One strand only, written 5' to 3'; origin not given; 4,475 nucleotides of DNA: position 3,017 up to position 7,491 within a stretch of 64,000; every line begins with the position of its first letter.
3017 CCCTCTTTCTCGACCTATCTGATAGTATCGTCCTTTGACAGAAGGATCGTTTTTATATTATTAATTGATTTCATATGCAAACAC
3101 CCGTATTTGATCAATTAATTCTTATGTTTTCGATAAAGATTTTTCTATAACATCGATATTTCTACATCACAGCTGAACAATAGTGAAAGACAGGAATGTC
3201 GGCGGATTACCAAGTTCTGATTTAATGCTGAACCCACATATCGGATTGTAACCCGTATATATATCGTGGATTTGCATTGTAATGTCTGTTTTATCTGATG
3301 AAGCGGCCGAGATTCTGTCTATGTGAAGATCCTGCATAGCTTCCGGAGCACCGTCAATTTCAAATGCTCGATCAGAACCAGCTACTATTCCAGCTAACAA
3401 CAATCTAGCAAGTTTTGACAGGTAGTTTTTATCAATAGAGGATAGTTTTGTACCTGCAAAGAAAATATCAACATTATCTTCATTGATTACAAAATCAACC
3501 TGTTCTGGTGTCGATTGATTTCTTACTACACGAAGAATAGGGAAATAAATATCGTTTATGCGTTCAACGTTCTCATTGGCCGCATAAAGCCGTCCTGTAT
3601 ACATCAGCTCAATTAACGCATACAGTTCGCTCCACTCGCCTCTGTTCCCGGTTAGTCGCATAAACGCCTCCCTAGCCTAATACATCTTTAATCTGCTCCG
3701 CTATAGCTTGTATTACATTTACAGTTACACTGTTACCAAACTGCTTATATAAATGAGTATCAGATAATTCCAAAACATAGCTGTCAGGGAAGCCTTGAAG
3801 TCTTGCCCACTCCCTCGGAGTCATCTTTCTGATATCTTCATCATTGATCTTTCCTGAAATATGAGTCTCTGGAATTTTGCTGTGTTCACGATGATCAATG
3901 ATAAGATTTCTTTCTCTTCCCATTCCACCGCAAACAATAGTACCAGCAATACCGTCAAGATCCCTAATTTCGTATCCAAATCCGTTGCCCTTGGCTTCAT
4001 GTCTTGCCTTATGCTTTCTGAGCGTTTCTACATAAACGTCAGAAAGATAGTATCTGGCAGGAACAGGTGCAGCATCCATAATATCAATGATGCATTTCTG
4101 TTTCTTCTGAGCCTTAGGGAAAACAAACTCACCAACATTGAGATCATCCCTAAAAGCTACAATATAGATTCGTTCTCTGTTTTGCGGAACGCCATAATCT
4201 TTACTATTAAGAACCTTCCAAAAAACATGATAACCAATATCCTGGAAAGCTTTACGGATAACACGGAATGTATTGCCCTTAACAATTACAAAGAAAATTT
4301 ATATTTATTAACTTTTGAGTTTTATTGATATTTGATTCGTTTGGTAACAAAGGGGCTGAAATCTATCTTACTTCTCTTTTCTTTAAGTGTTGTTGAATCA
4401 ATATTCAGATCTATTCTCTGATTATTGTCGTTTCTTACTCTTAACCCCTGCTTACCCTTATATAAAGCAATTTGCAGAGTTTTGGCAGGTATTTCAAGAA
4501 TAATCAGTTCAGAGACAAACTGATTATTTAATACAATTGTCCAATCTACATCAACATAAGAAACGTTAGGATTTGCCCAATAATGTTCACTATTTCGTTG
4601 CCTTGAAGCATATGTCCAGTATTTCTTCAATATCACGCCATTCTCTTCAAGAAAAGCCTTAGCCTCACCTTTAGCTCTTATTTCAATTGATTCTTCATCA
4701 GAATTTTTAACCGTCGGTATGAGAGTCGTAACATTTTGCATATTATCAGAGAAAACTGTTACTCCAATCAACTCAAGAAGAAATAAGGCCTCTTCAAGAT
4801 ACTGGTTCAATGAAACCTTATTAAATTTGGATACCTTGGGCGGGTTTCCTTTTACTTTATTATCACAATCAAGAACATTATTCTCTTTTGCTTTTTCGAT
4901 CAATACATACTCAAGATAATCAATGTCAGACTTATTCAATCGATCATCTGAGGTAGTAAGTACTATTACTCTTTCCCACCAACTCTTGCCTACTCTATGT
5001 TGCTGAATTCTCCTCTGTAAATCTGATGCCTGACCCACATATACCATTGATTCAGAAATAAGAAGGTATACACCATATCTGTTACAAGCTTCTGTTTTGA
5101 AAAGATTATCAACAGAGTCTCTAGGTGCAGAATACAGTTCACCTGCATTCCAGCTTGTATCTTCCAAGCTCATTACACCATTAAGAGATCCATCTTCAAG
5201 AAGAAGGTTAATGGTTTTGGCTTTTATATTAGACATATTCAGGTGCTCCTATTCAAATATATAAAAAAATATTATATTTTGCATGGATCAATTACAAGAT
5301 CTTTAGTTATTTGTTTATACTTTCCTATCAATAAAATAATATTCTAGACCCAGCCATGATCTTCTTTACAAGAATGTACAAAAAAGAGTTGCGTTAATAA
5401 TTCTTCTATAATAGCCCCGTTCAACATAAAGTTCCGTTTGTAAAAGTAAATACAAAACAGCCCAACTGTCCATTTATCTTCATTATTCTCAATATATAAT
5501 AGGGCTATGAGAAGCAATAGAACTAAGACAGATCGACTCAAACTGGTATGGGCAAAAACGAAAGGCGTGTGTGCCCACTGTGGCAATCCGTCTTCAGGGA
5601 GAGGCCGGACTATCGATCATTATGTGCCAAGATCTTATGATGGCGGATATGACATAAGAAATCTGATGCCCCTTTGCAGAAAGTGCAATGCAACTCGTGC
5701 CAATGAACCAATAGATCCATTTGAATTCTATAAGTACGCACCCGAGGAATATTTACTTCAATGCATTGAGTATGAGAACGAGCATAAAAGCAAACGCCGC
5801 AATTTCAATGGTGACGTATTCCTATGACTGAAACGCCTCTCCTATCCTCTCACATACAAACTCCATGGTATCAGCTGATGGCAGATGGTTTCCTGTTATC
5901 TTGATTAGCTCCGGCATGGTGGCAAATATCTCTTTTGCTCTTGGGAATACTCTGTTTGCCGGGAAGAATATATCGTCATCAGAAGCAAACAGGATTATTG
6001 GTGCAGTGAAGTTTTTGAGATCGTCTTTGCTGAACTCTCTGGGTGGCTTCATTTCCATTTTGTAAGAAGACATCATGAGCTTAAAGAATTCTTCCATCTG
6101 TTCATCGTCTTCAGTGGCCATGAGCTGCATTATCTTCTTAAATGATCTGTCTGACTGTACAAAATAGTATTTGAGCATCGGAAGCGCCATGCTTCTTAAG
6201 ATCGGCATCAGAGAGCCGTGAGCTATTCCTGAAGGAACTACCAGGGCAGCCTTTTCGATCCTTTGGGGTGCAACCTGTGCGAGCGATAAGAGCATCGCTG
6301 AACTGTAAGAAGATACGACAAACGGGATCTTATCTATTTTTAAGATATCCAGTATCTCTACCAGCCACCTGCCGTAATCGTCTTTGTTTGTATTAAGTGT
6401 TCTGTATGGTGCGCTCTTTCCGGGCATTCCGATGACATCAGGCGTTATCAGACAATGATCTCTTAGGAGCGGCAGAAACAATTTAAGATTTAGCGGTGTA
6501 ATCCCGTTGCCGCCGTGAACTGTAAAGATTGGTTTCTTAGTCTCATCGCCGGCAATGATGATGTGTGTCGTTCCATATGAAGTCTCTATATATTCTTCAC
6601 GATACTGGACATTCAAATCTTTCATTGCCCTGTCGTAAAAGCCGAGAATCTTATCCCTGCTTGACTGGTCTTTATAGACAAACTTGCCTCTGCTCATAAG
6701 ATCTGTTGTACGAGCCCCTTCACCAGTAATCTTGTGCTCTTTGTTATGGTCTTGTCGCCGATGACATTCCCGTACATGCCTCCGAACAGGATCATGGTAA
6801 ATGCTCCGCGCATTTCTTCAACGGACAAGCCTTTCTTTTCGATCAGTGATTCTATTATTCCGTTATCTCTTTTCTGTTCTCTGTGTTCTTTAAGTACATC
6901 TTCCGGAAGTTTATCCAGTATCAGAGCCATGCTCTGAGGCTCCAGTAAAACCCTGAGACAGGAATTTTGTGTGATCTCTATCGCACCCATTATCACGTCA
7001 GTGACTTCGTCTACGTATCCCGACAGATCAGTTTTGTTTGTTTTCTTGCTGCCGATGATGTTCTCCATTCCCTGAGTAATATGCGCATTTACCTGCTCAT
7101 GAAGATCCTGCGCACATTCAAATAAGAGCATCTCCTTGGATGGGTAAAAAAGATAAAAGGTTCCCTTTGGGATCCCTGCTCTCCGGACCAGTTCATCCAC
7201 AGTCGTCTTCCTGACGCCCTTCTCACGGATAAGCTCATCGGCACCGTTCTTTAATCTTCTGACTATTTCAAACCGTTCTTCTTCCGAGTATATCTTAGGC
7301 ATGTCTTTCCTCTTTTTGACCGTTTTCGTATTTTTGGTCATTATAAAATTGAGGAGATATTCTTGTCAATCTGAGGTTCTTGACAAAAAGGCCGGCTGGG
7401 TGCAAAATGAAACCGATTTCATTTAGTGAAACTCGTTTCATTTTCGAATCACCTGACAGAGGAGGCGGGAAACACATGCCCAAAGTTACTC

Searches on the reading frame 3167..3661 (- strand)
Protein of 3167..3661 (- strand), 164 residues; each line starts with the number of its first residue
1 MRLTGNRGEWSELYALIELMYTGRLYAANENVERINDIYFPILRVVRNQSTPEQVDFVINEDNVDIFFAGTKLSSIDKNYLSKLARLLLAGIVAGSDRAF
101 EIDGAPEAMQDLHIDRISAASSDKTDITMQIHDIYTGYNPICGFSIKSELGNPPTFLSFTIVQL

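Call 64: search_protein_families(library=pfam, proteins=[window:3167-3661:-], max_evalue=0.0001)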
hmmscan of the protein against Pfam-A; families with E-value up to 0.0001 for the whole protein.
window:3167-3661:- (164 aa): 1 family
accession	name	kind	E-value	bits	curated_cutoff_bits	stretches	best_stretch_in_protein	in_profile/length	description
PF09561.16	RE_HpaII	-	1.6e-32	113.7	25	1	6-157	1-153/359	HpaII restriction endonuclease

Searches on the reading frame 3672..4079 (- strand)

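Call 64: search_protein_families(library=pfam, proteins=[window:3672-4079:-], max_evalue=0.0001)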
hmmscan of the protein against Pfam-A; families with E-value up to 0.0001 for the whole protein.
window:3672-4079:- (135 aa): 1 family
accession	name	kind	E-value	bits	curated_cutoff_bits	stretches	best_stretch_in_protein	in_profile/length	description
PF00145.23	DNA_methylase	-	1.4e-23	84.3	22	1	6-131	198-323/324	C-5 cytosine-specific DNA methylase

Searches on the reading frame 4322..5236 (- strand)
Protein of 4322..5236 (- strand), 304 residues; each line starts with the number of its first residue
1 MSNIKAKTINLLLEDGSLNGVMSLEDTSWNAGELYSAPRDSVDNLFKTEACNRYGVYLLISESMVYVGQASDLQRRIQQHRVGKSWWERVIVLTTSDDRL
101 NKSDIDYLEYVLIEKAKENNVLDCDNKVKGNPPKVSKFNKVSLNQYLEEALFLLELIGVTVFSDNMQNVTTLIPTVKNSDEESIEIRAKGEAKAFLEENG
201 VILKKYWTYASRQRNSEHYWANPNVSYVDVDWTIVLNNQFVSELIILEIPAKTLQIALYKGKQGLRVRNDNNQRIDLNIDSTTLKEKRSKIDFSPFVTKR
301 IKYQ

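Call 64: search_protein_families(library=pfam, proteins=[window:4322-5236:-], max_evalue=0.0001)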
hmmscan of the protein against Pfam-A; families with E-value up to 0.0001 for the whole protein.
window:4322-5236:- (304 aa): 1 family
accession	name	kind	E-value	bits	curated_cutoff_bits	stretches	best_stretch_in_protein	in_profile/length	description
PF01541.30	GIY-YIG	-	9.5e-05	23.1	22.6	1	54-84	2-34/78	GIY-YIG catalytic domain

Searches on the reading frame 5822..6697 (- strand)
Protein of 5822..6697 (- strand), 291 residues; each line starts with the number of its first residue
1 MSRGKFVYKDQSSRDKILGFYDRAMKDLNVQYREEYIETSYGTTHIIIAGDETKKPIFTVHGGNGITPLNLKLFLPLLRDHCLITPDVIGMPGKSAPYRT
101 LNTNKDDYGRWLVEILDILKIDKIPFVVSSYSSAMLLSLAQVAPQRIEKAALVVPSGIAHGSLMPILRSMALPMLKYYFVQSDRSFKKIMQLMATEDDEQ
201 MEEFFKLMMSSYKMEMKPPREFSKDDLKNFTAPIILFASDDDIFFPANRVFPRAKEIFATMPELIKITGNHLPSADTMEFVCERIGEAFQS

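Call 64: search_protein_families(library=pfam, proteins=[window:5822-6697:-], max_evalue=0.0001)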
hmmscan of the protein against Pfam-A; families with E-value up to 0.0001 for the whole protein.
window:5822-6697:- (291 aa): 1 family
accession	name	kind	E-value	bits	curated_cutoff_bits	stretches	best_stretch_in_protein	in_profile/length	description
PF00561.26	Abhydrolase_1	-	1.4e-09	38.5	25.8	1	56-165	2-114/245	alpha/beta hydrolase fold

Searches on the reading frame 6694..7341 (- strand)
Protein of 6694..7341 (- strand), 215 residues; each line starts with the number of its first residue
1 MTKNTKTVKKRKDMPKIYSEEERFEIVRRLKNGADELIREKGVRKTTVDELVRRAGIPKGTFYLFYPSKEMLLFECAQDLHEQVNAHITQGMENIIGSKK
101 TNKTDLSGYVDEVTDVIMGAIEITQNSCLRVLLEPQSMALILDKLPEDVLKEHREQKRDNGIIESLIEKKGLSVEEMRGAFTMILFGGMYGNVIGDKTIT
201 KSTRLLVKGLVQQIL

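Call 64: search_protein_families(library=pfam, proteins=[window:6694-7341:-], max_evalue=0.0001)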
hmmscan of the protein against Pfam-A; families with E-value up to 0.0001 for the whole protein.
window:6694-7341:- (215 aa): 1 family
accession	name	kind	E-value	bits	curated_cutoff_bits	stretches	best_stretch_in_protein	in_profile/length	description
PF00440.29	TetR_N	-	4.5e-12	46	24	1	33-76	4-47/47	Bacterial regulatory proteins, tetR family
